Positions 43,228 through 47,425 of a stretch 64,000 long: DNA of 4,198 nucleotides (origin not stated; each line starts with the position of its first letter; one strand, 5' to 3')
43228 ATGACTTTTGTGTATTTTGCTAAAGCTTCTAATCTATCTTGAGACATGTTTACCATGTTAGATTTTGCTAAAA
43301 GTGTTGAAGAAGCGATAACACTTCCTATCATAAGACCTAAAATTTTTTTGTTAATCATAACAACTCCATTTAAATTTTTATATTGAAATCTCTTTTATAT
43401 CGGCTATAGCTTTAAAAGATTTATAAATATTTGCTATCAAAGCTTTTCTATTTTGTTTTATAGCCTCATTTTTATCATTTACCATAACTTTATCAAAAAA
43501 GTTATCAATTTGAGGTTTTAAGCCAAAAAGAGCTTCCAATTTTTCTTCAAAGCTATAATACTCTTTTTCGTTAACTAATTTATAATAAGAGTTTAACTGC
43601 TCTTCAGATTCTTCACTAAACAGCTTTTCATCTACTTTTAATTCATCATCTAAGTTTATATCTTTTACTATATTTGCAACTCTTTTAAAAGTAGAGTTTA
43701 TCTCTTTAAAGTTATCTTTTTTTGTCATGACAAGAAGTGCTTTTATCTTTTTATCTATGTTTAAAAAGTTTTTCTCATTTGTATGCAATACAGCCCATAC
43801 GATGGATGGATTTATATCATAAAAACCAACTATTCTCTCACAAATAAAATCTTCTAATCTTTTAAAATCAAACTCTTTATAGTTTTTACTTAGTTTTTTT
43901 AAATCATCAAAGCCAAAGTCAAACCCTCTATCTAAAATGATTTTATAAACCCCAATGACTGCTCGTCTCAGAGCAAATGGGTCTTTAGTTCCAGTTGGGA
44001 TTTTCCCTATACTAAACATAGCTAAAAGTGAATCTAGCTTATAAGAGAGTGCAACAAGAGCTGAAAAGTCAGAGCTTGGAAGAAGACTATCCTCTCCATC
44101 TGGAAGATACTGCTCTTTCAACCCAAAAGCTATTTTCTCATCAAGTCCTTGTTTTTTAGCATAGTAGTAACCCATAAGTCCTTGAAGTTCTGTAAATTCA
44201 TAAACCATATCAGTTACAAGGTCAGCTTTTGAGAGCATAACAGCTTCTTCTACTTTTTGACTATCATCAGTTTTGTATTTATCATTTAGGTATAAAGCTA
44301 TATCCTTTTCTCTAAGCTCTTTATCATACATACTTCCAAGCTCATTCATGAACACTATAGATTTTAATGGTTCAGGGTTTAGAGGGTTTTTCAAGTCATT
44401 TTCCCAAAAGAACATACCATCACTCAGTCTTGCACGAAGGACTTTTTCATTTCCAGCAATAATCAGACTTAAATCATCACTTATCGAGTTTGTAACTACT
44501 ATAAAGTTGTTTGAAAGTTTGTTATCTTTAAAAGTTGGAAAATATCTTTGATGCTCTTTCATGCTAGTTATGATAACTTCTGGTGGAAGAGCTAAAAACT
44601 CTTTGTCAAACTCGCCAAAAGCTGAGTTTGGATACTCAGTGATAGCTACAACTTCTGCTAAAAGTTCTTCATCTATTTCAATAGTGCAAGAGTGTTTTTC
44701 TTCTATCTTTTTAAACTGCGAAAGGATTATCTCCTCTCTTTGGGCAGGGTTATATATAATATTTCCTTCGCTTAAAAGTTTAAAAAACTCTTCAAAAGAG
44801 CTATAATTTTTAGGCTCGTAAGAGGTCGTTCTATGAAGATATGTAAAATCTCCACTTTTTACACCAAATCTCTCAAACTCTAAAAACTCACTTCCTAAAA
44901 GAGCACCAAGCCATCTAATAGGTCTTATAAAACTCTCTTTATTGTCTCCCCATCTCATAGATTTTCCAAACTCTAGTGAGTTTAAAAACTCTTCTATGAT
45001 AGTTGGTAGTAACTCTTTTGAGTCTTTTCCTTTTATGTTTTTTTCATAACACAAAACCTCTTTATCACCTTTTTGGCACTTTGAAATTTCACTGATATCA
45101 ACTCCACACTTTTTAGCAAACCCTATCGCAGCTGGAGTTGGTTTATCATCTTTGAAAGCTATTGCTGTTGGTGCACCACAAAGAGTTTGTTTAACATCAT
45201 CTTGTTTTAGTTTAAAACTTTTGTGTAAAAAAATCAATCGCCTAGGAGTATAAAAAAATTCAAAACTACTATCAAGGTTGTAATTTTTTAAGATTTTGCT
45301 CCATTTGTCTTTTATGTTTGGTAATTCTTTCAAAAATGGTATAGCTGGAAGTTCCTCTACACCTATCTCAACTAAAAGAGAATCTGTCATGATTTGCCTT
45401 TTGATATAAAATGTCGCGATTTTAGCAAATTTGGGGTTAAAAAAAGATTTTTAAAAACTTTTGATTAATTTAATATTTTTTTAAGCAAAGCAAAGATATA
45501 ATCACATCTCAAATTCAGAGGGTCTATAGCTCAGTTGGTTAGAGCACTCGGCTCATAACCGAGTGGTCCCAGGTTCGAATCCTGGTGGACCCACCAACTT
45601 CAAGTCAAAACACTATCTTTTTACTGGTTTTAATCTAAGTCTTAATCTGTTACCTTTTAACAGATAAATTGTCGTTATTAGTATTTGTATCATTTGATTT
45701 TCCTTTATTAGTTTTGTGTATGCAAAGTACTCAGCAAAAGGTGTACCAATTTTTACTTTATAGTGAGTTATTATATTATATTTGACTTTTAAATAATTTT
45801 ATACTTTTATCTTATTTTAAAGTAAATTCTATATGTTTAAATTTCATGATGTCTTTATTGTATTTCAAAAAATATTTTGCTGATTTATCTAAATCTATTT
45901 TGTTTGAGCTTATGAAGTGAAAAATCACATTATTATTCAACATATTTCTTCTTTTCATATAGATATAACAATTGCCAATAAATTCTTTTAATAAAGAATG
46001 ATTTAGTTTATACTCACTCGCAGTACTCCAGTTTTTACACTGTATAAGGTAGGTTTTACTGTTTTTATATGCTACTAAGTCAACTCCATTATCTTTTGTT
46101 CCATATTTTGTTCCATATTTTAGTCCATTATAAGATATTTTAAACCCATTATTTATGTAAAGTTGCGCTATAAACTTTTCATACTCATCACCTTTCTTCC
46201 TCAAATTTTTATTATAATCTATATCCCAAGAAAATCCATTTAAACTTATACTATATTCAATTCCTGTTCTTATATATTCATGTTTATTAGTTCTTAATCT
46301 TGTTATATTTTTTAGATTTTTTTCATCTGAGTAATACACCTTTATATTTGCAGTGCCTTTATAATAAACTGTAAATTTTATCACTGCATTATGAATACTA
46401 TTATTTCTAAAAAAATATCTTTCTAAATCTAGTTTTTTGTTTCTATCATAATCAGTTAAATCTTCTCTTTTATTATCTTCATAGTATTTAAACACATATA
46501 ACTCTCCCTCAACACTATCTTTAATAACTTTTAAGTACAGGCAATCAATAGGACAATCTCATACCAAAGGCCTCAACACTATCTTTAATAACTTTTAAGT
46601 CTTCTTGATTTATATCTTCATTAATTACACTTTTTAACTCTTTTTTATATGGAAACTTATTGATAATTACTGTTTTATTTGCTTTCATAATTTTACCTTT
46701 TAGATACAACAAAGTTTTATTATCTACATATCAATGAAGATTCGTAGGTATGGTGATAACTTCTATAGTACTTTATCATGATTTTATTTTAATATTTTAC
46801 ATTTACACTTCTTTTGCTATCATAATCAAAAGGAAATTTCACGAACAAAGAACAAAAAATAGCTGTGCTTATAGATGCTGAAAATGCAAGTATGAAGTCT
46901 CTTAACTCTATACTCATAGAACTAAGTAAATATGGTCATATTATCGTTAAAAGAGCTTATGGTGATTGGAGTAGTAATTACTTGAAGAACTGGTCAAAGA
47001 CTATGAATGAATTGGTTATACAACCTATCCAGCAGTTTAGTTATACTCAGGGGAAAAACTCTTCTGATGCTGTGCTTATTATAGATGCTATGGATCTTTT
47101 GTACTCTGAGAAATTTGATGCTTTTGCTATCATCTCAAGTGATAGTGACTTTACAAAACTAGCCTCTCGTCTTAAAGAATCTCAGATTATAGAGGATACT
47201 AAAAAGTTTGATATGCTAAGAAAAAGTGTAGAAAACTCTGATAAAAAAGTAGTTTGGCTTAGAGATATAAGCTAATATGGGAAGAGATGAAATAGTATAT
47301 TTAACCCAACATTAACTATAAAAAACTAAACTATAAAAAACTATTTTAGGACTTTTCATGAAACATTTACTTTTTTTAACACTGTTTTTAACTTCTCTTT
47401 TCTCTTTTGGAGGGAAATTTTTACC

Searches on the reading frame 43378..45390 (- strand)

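Call 7: search_protein_families(library=pfam, proteins=[window:43378-45390:-])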
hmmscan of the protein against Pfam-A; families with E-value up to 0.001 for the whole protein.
window:43378-45390:- (670 aa): 1 family
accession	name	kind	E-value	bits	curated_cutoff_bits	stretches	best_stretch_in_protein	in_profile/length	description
PF02092.22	tRNA_synt_2f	-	5.2e-177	590.4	29.2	1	5-535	1-535/536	Glycyl-tRNA synthetase beta subunit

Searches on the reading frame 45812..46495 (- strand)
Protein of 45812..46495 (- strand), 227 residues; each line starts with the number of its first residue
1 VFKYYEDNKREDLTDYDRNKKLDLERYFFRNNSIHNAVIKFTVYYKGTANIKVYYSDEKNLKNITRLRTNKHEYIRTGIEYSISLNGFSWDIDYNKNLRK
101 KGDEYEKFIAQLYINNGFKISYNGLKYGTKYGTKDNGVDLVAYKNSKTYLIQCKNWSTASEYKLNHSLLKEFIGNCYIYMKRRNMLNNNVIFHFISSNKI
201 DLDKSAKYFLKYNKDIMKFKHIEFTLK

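Call 7: search_protein_families(library=pfam, proteins=[window:45812-46495:-])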
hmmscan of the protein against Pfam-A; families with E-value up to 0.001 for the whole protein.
window:45812-46495:- (227 aa): 2 families
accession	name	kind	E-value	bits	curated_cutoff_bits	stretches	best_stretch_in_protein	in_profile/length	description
PF04471.18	Mrr_cat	-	1.9e-06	28.4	21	1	101-159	5-60/115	Restriction endonuclease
PF13156.12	Mrr_cat_2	-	3.7e-05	24.1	22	1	123-175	17-69/127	Restriction endonuclease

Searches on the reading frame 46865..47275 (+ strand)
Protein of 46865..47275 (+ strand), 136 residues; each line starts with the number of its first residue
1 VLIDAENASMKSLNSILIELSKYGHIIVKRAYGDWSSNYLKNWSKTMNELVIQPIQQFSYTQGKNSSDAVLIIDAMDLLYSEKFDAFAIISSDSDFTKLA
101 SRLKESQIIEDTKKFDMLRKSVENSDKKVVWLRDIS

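Call 7: search_protein_families(library=pfam, proteins=[window:46865-47275:+])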
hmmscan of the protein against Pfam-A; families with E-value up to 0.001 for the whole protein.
window:46865-47275:+ (136 aa): 1 family
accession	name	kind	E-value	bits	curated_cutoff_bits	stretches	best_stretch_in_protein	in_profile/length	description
PF01936.24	NYN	-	2.6e-25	90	24.2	1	2-107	5-117/145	NYN domain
